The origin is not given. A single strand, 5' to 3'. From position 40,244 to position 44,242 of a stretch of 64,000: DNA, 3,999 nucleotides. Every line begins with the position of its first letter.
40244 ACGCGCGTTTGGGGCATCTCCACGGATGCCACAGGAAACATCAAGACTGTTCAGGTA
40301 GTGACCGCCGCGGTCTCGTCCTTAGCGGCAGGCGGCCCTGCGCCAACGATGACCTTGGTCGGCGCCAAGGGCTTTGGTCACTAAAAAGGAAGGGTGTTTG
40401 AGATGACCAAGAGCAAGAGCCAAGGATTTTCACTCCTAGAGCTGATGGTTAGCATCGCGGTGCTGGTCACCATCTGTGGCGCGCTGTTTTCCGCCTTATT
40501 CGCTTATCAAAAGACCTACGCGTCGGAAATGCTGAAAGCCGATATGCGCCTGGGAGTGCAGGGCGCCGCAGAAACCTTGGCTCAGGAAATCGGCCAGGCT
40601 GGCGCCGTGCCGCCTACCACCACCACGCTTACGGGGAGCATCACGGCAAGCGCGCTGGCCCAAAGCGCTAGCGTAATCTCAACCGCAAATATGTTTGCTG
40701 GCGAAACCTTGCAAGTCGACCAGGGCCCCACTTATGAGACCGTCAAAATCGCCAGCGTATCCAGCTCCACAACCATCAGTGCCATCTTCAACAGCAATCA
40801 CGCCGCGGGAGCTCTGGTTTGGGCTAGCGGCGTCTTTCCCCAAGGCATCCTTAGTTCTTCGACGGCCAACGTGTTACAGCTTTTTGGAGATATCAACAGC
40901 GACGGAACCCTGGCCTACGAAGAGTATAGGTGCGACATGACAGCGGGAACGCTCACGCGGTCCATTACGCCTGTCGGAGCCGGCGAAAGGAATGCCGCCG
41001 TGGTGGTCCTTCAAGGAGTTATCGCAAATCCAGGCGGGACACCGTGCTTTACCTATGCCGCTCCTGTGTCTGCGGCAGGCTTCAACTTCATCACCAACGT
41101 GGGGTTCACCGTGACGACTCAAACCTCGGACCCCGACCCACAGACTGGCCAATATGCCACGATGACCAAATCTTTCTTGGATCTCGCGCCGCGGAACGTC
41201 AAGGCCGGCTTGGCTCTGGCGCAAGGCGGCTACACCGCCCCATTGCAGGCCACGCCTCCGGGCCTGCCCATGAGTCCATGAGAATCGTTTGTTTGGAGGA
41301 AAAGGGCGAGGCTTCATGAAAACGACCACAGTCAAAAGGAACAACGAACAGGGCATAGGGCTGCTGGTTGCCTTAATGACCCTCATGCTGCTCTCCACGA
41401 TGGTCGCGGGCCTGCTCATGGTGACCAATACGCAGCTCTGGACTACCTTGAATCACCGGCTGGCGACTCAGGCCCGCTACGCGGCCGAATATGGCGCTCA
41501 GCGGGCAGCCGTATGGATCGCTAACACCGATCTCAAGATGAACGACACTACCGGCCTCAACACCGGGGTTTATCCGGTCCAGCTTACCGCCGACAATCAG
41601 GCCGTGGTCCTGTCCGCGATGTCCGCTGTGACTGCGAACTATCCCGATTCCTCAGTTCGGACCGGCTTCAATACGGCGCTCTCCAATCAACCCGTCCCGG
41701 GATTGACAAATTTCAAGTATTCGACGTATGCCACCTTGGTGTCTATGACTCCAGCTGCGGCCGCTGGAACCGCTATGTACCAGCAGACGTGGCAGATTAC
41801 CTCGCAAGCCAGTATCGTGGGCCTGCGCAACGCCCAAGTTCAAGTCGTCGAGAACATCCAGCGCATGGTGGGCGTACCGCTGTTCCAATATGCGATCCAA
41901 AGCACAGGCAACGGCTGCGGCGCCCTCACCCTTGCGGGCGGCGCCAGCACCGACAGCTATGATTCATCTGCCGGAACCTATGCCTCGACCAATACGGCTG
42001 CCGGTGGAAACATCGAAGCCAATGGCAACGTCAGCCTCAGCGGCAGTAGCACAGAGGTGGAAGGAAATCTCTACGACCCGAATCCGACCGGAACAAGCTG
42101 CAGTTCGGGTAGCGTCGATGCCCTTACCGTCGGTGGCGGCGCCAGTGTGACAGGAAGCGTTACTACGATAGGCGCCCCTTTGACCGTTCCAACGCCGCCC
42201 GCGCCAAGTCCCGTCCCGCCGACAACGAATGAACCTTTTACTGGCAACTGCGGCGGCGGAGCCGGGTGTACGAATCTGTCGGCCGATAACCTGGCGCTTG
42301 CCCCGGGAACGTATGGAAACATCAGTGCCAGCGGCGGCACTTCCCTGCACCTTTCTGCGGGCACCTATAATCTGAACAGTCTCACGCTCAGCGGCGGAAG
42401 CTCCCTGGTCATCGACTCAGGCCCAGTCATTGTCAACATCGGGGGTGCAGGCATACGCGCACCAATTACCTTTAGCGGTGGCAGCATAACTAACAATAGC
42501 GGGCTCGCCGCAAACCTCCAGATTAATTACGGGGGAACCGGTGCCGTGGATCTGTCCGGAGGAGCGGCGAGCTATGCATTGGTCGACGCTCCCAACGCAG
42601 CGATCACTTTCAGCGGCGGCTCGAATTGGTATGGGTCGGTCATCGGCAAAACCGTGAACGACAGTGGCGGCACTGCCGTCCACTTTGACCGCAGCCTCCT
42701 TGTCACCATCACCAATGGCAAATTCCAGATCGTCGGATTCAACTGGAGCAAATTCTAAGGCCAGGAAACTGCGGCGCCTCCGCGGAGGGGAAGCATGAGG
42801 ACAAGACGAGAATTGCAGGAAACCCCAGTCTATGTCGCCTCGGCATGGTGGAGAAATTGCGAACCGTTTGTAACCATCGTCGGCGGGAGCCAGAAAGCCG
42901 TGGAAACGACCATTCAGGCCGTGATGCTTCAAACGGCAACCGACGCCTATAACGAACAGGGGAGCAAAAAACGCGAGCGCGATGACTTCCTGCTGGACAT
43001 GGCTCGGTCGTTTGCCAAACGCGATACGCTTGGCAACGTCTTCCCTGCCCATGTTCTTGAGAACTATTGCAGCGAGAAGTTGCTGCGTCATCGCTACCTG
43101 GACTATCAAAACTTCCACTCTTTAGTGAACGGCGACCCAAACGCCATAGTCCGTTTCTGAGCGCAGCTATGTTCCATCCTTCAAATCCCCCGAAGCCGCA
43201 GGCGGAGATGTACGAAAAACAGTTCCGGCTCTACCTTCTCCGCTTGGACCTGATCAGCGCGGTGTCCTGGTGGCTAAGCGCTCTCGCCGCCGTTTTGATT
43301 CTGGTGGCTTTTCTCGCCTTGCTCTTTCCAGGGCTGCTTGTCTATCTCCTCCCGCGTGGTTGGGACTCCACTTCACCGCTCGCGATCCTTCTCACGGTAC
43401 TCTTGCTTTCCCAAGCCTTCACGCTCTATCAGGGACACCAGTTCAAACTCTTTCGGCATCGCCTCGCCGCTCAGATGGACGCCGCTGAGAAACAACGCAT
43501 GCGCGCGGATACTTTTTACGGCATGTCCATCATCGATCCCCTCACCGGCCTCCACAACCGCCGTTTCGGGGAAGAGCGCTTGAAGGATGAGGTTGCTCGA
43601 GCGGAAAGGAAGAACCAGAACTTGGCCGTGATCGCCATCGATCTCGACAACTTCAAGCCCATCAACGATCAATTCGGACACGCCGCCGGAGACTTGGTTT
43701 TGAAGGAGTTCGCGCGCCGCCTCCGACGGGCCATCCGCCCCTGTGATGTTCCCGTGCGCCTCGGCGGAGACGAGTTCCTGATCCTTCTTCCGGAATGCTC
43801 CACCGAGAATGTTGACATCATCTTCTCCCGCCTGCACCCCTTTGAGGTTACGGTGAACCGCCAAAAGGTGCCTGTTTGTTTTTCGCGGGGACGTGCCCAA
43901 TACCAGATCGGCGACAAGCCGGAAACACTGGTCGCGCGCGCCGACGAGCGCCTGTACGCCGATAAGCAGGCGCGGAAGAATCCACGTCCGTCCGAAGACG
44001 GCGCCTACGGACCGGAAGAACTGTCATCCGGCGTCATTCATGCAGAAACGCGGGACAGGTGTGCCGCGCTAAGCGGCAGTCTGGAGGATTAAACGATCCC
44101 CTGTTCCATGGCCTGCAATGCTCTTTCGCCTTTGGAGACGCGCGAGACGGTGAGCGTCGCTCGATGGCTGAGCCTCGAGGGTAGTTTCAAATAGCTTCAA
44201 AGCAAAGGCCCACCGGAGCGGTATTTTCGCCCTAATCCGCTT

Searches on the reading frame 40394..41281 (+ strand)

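Call 18: search_protein_families(library=pfam, proteins=[window:40394-41281:+], max_evalue=0.00001)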
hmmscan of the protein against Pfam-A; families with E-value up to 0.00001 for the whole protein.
window:40394-41281:+ (295 aa): 1 family
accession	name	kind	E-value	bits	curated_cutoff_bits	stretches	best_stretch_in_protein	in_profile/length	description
PF07963.17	N_methyl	-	4.2e-06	26.5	21.2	1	7-31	2-26/27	Prokaryotic N-terminal methylation motif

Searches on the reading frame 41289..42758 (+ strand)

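Call 18: search_protein_families(library=pfam, proteins=[window:41289-42758:+], max_evalue=0.00001)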
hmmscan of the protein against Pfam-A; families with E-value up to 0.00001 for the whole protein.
window:41289-42758:+ (489 aa): 1 family
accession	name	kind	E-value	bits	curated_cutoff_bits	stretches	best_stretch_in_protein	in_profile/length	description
PF23981.1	DUF7305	-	7.6e-07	29.6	27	1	352-470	64-182/185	Domain of unknown function (DUF7305)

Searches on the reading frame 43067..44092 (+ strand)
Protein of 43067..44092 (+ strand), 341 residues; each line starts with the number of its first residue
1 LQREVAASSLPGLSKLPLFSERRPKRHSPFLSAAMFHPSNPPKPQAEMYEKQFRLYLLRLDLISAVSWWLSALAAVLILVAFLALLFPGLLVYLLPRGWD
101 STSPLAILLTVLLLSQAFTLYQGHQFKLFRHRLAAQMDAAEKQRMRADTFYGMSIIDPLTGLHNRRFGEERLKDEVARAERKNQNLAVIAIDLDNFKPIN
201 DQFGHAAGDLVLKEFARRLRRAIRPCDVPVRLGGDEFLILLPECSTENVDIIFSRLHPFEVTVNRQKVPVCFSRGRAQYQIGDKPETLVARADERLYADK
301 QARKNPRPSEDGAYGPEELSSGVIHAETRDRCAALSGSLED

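Call 18: search_protein_families(library=pfam, proteins=[window:43067-44092:+], max_evalue=0.00001)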
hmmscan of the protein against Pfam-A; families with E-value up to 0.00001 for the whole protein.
window:43067-44092:+ (341 aa): 1 family
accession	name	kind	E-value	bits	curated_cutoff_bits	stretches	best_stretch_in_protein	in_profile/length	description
PF00990.26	GGDEF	-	1.2e-40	139.3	23.8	1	155-305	2-160/161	Diguanylate cyclase, GGDEF domain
